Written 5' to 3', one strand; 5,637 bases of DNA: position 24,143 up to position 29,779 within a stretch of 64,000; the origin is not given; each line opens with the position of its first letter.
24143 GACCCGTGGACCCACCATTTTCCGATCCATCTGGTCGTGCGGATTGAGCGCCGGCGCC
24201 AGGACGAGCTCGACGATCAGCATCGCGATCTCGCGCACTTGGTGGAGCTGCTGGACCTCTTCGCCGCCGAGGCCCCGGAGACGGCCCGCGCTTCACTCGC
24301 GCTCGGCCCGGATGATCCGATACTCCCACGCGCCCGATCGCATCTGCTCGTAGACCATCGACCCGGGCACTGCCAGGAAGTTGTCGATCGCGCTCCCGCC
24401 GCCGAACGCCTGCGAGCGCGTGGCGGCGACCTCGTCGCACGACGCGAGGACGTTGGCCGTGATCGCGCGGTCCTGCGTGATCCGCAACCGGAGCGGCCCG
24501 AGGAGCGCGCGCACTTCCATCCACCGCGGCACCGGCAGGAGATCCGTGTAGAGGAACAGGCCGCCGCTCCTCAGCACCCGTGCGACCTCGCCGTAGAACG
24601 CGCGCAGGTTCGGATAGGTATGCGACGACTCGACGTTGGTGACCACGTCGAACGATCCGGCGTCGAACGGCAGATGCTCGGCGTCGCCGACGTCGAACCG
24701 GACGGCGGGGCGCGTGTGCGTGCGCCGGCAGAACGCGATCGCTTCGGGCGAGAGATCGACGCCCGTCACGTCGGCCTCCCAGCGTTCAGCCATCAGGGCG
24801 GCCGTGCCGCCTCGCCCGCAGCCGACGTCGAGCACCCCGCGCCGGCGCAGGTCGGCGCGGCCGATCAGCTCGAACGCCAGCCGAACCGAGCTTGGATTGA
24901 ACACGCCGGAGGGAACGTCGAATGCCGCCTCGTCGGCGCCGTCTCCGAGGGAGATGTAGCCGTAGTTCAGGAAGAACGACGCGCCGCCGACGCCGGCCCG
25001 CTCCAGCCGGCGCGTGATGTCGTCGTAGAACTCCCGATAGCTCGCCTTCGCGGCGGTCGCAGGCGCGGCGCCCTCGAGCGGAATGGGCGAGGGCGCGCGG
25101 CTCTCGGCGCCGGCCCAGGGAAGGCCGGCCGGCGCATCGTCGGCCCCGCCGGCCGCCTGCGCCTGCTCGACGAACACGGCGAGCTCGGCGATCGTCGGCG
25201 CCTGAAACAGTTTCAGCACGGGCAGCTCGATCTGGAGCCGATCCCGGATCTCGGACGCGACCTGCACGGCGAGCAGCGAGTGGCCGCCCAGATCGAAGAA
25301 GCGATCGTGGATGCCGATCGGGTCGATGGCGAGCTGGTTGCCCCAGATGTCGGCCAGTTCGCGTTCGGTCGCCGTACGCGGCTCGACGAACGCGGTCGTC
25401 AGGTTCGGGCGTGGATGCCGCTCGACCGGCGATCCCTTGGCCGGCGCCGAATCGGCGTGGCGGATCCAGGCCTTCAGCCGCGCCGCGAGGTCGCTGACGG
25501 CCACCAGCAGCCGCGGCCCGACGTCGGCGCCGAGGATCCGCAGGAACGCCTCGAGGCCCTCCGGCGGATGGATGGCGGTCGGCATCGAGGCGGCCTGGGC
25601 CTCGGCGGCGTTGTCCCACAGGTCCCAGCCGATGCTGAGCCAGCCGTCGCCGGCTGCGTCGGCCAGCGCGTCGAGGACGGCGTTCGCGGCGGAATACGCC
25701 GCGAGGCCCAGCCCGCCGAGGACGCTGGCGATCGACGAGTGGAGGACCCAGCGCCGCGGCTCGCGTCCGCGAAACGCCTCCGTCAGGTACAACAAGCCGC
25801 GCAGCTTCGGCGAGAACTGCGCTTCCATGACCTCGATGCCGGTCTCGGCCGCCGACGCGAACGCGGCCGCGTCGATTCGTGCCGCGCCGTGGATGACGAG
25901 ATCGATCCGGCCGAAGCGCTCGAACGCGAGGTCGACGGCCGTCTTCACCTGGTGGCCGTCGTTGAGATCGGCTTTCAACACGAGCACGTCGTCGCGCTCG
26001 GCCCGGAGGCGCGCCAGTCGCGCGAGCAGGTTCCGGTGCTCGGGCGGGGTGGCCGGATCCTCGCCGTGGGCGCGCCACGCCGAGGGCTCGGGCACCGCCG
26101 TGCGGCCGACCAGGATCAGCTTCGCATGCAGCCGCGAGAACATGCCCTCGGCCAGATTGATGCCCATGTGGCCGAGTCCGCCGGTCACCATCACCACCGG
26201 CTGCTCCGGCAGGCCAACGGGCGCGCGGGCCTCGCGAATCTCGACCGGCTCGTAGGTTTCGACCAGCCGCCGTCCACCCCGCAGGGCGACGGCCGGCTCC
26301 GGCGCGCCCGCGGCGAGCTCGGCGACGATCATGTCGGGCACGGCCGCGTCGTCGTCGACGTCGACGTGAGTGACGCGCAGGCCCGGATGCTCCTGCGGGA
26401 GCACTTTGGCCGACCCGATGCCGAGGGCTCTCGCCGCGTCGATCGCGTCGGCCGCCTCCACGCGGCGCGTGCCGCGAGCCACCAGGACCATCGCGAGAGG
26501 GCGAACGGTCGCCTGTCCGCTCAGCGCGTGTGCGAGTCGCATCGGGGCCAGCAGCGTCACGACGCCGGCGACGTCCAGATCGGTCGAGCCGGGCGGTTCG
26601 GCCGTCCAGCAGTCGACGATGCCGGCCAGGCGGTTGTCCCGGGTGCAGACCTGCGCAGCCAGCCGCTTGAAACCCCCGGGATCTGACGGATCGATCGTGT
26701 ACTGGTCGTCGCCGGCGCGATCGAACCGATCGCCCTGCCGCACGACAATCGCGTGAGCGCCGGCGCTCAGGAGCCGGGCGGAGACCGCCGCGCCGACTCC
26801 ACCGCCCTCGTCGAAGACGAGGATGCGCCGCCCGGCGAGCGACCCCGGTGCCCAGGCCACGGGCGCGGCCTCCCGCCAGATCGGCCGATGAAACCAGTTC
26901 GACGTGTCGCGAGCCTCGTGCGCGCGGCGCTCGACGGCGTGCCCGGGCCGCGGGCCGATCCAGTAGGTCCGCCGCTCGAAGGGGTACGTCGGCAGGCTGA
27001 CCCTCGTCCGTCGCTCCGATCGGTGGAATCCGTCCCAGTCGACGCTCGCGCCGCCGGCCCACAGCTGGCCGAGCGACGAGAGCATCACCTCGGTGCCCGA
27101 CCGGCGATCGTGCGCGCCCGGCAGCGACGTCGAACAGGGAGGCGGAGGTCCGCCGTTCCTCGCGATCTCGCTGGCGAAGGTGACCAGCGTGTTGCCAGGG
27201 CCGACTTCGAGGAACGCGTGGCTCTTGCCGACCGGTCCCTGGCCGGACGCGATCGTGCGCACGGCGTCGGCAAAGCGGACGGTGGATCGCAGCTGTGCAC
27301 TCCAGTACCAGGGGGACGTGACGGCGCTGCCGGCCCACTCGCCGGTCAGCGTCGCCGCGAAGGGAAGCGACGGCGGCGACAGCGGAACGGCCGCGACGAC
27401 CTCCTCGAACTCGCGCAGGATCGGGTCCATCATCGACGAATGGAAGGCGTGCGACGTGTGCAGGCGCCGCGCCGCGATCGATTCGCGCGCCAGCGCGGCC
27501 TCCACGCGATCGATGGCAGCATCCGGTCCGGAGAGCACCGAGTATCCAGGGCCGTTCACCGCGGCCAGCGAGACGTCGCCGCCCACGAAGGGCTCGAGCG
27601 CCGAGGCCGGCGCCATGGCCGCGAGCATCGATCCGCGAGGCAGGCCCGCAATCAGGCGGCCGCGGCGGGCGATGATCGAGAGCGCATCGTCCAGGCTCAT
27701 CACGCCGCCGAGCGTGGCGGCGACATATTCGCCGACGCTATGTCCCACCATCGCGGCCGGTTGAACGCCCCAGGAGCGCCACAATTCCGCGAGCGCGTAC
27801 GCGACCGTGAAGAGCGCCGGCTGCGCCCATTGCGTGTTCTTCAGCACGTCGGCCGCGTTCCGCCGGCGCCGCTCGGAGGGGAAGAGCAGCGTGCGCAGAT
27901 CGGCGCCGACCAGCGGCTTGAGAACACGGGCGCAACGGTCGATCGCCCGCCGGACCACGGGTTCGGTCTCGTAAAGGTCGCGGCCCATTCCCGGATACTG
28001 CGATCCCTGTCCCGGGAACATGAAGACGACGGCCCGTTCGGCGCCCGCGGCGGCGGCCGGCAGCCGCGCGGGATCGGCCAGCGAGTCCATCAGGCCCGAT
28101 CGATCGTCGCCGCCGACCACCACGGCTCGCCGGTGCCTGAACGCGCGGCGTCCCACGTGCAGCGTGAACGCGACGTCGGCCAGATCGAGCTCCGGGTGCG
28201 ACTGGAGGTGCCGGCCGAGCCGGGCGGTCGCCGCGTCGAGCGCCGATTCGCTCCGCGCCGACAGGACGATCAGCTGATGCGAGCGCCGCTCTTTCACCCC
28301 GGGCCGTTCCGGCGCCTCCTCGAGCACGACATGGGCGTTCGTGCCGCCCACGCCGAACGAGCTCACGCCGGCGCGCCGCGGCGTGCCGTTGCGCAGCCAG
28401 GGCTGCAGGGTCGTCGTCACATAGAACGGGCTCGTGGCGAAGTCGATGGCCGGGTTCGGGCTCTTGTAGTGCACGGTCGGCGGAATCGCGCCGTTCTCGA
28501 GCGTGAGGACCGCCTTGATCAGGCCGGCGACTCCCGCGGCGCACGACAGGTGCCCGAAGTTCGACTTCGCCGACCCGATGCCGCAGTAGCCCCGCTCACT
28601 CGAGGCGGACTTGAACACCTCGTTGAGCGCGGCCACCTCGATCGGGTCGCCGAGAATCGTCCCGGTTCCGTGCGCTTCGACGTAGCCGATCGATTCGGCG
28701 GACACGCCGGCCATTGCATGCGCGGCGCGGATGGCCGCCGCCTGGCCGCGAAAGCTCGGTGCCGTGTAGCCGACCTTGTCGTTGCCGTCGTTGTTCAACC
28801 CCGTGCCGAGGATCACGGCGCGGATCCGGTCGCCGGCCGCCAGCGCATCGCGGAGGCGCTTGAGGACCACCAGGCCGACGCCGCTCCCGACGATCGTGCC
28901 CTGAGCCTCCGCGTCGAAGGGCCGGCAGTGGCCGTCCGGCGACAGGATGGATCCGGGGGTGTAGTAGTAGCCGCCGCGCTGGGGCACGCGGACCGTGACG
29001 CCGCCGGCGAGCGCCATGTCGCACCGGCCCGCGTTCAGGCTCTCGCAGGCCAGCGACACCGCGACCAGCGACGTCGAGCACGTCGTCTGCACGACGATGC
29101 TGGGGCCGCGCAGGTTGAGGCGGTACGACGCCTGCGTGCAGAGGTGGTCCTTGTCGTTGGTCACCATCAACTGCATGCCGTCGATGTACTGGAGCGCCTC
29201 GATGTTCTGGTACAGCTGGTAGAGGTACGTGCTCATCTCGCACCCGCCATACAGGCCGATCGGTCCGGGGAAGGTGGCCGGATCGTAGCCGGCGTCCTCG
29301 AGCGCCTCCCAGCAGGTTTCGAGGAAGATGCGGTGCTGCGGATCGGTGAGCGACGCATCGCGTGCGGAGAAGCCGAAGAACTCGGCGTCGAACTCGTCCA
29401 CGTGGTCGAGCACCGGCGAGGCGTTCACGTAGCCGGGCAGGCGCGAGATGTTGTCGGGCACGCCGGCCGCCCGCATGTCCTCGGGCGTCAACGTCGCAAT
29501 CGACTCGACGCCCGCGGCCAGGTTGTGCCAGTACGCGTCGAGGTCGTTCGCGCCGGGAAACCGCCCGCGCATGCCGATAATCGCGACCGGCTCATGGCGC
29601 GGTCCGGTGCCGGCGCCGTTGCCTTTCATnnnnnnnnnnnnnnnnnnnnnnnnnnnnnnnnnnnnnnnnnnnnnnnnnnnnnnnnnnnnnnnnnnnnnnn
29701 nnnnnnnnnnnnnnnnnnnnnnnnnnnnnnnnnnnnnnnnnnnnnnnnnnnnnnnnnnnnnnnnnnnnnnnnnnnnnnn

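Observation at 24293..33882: Divergent PKS / unknown beta-sandwich protein cluster: best candidate for an undescribed system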

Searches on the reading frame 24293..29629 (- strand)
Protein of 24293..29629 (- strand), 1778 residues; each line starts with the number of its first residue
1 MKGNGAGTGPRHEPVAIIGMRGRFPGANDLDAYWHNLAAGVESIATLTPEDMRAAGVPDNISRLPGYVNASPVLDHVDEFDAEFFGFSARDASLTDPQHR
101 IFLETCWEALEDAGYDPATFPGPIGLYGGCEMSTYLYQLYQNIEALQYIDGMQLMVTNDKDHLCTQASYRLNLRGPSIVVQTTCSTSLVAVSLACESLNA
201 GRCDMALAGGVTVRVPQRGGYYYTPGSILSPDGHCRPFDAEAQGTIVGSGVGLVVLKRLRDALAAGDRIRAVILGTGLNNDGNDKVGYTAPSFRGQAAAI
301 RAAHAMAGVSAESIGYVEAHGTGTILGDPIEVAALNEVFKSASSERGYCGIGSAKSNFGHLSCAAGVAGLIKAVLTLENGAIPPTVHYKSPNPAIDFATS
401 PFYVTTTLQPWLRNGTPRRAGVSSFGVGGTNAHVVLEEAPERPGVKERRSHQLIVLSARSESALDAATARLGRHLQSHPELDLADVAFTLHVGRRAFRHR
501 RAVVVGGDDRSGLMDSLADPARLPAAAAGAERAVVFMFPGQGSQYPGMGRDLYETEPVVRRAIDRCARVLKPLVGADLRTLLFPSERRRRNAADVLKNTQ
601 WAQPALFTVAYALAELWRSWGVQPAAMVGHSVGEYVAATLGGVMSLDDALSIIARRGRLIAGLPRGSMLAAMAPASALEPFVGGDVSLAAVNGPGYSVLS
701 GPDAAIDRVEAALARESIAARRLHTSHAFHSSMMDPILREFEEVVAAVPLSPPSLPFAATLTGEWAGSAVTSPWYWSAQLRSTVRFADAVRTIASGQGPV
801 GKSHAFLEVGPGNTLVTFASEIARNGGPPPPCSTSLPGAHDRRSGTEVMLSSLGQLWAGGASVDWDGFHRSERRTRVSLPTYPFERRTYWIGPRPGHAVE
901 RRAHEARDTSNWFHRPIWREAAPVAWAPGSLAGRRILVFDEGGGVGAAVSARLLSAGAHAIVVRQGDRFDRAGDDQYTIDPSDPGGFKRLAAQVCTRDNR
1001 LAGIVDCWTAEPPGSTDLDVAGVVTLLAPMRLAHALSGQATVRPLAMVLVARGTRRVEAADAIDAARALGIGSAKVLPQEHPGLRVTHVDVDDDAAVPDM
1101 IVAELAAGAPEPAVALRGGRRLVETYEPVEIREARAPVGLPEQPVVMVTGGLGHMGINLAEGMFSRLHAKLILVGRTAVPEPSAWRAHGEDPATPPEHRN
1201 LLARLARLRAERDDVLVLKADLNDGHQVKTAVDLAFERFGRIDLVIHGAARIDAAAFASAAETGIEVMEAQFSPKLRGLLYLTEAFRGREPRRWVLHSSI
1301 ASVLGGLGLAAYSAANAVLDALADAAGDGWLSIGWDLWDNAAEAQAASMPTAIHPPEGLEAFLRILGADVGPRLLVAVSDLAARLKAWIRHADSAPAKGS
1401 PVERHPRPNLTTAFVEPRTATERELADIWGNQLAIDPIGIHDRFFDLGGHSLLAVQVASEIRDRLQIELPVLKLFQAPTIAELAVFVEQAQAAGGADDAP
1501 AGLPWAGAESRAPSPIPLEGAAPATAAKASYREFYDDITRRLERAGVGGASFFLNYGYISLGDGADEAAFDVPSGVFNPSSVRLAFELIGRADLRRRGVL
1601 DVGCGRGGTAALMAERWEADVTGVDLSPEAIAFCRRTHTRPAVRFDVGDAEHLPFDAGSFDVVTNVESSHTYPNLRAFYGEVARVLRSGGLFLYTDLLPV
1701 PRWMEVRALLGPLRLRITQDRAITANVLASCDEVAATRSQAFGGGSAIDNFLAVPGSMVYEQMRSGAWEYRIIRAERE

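Call 4: search_protein_families(library=pfam, proteins=[window:24293-29629:-], max_evalue=1)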
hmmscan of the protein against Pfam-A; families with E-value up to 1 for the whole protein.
window:24293-29629:- (1778 aa): 28 families (the best 25 are shown)
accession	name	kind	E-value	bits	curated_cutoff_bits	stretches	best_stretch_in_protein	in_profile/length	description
PF00109.32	ketoacyl-synt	-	1.8e-69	234.6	20.8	1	13-262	2-252/252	Beta-ketoacyl synthase, N-terminal domain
PF00698.26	Acyl_transf_1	-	1.9e-53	182.4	32.7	1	535-815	1-271/319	Acyl transferase domain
PF02801.28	Ketoacyl-synt_C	-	1.2e-41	141.8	20.8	1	271-388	2-118/119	Beta-ketoacyl synthase, C-terminal domain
PF08659.16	KR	-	2.1e-27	96.7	22.6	1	1146-1339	3-179/180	KR domain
PF08241.18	Methyltransf_11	-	1.6e-24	86.8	21.2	1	1600-1693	1-94/95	Methyltransferase domain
PF13649.12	Methyltransf_25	-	1.2e-23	84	27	1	1599-1690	1-97/97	Methyltransferase domain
PF22621.2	CurL-like_PKS_C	-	3.3e-22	78.7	27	1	452-505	1-54/64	CurL-like, PKS C-terminal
PF16197.11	KAsynt_C_assoc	-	3.7e-20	72.8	33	1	391-500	1-107/111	Ketoacyl-synthetase C-terminal extension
PF13847.12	Methyltransf_31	-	7.3e-17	61.8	27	1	1599-1696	7-111/145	Methyltransferase domain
PF00550.31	PP-binding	-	6e-15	55.7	20.8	1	1424-1484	2-64/67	Phosphopantetheine attachment site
PF22336.2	RhiE-like_linker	-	3.7e-14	52.9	27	1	455-511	1-54/67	RhiE-like, KS-MAT linker domain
PF13489.12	Methyltransf_23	-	1.9e-12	47.6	27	1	1593-1698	20-120/164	Methyltransferase domain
PF08242.18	Methyltransf_12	-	4e-12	47.1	30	1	1600-1692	1-98/98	Methyltransferase domain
PF00106.31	adh_short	-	3.7e-10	40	26.6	1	1203-1326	39-163/195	short chain dehydrogenase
PF13561.12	adh_short_C2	-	5.1e-08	33.2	27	1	1203-1323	34-154/236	Enoyl-(Acyl carrier protein) reductase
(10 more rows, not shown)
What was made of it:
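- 24293..29629 (-): Single-module type I PKS, 1778 aa. Domains in window coordinates: KS 28316-29593, AT 27185-28027, KR 25613-26194, PCP-like carrier 25178-25360, C-terminal methyltransferase 24311-25048. It has no TE, R or C release domain. Pfam domains (call 4).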

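Call 5: search_protein_families(library=ncbifam, proteins=[window:24293-29629:-], max_evalue=1)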
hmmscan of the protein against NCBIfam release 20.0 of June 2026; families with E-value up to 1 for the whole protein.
window:24293-29629:- (1778 aa): 169 families (the best 25 are shown)
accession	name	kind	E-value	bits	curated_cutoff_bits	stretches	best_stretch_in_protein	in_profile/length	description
NF045894.1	PKS_plus_SDR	equivalog_domain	6.9e-290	965.2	1740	3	13-894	1-880/1515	type I polyketide synthase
NF041183.1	Pks2_ls1_myc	equivalog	4e-167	557.9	2400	3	14-884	3-872/2086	sulfolipid-1 biosynthesis phthioceranic/hydroxyphthioceranic acid synthase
NF040607.1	mycolic_Pks13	equivalog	3.4e-153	512.1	2100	2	12-443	100-530/1680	polyketide synthase Pks13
TIGR02813.1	omega_3_PfaA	subfamily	1.9e-100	336.7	1010.1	3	168-489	190-514/2582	polyketide-type polyunsaturated fatty acid synthase PfaA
NF037940.1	PKS_MbtD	equivalog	1.5e-68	231.8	1150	2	454-895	8-442/978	mycobactin polyketide synthase MbtD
NF037941.1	PKS_NbtC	equivalog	2.4e-65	221.1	1150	1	454-1349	12-866/1027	nocobactin polyketide synthase NbtC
TIGR03150.1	fabF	equivalog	9.1e-45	153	493.75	1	17-436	5-406/407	beta-ketoacyl-ACP synthase II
TIGR00128.1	fabD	equivalog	5.3e-44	150.8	260.9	1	534-821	3-285/290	ACP S-malonyltransferase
NF005589.0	PRK07314.1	subfamily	1.7e-42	145.7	387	1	15-437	6-410/413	beta-ketoacyl-ACP synthase II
NF045823.1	PthPhpthDimycoMt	equivalog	2e-41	141.9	300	1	1528-1773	6-251/256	phthiotriol/phenolphthiotriol dimycocerosates methyltransferase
NF004970.0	PRK06333.1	subfamily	1e-38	133.3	525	1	166-437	155-420/424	beta-ketoacyl-ACP synthase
NF053555.1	prodigi_MBC_PigJ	equivalog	2.4e-38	131.9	900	1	171-438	500-758/759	prodigiosin MBC biosynthesis protein PigJ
NF045825.1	FAmtase_mtf2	equivalog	1.4e-37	129.3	400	1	1534-1736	4-200/248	fatty-acid O-methyltransferase Mtf2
NF005490.0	PRK07103.1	equivalog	2e-37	129.2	445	1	98-438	82-412/414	polyketide beta-ketoacyl:acyl carrier protein synthase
NF058662.1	cispenta_AmcF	equivalog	4.4e-36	124.7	325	1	156-397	101-336/369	cispentacin biosynthesis acyltransferase subunit AmcF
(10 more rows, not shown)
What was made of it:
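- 24293..29629 (-): The NCBIfam match for the C-terminal domain is to the lipid O-methyltransferases PthPhpthDimycoMt (E 2e-41) and Mtf2 (E 1e-37) (call 5).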

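Call 61: list_cluster_members(proteins=[P0001, window:24293-29629:-, window:21840-23198:-, L017:8750-9778:+, L017:11557-12606:+, L017:17032-18351:-, L018:2503-3531:+, L018:5221-6243:+, L018:9354-10340:-, L017:811-2079:+])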
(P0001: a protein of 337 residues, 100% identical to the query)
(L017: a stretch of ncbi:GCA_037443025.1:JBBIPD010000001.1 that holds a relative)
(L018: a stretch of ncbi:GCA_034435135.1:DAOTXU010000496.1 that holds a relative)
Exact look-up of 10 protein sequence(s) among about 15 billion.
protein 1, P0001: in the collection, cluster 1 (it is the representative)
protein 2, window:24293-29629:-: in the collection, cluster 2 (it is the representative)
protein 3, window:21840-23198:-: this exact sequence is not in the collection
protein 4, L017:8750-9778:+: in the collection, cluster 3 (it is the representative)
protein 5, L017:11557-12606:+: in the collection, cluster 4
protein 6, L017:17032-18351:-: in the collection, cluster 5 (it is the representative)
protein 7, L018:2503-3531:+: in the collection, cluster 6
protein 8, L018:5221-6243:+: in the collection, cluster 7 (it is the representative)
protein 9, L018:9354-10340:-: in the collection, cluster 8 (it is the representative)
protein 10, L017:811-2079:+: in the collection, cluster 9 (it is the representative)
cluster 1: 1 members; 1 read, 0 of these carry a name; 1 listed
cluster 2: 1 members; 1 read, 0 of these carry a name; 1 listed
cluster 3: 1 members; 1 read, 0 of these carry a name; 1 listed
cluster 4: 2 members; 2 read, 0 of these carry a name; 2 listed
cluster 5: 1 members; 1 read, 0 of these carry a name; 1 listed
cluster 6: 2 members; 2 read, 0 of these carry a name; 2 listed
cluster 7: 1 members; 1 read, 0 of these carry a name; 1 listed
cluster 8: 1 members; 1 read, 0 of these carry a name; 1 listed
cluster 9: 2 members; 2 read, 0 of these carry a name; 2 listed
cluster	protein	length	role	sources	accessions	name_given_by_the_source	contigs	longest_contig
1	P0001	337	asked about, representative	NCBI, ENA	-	-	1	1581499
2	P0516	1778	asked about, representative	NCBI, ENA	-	-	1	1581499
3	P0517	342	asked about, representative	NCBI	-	-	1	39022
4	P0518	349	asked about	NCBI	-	-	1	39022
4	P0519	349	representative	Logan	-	-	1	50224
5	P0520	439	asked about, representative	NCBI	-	-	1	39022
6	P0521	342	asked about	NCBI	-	-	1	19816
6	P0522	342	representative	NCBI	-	-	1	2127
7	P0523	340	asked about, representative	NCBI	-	-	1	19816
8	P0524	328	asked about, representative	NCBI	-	-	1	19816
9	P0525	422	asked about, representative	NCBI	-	-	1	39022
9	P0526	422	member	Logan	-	-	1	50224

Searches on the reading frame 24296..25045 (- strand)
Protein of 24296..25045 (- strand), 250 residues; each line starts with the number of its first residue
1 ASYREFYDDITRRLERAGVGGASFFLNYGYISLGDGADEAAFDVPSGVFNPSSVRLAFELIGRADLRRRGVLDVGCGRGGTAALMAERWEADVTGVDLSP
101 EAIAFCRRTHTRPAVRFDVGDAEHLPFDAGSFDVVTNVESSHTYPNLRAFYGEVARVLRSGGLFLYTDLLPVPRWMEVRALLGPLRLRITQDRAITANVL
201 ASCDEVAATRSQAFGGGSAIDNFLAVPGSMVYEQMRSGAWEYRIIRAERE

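Call 44: search_solved_structures(query=window:24296-25045:-, max_evalue=0.001)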
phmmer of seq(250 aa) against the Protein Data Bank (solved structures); distinct sequences matched with E-value up to 0.001: 64 (the best 60 are shown).
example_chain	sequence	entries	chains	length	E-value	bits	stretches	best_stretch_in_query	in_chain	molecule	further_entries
7fbh_A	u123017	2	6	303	4.5e-14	55.8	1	5-167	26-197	BezA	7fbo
3bus_A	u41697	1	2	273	6.2e-14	55.3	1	4-170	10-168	Methyltransferase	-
6uv6_A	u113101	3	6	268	1e-12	51.4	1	19-171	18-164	D-glucose O-methyltransferase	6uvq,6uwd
1xxl_A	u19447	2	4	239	1.5e-11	47.5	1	68-168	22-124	YcgJ protein | ycgJ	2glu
1ve3_A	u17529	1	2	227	5.5e-11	45.7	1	66-176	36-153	hypothetical protein PH0226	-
8zc8_A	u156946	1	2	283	1e-10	44.8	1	28-171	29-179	MitM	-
21zq_A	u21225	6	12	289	1.1e-10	44.8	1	28-171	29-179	MitM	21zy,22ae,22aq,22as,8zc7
5wp5_A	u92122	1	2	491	4.5e-10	42.7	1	51-169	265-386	Phosphomethylethanolamine N-methyltransferase 2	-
5gm1_A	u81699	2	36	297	1.4e-09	41.1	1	69-169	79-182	O-methylransferase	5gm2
8gdu_A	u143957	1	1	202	2.7e-09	40.2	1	58-165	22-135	Methyltransferase domain-containing protein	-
5wp4_A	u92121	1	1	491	3.2e-09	39.9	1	47-174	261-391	Phosphoethanolamine N-methyltransferase 1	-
6mro_A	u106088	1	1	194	3.1e-08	36.7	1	58-165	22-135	methyl transferase from Methanosarcina acetivorans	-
6uak_A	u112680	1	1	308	8.7e-08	35.2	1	71-164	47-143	SAM dependent methyltransferase LahSB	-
4kdr_A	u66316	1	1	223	1.4e-07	34.6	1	54-196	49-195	3-demethylubiquinone-9 3-methyltransferase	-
5dpm_A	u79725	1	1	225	1.4e-07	34.6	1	54-196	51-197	Ubiquinone biosynthesis O-methyltransferase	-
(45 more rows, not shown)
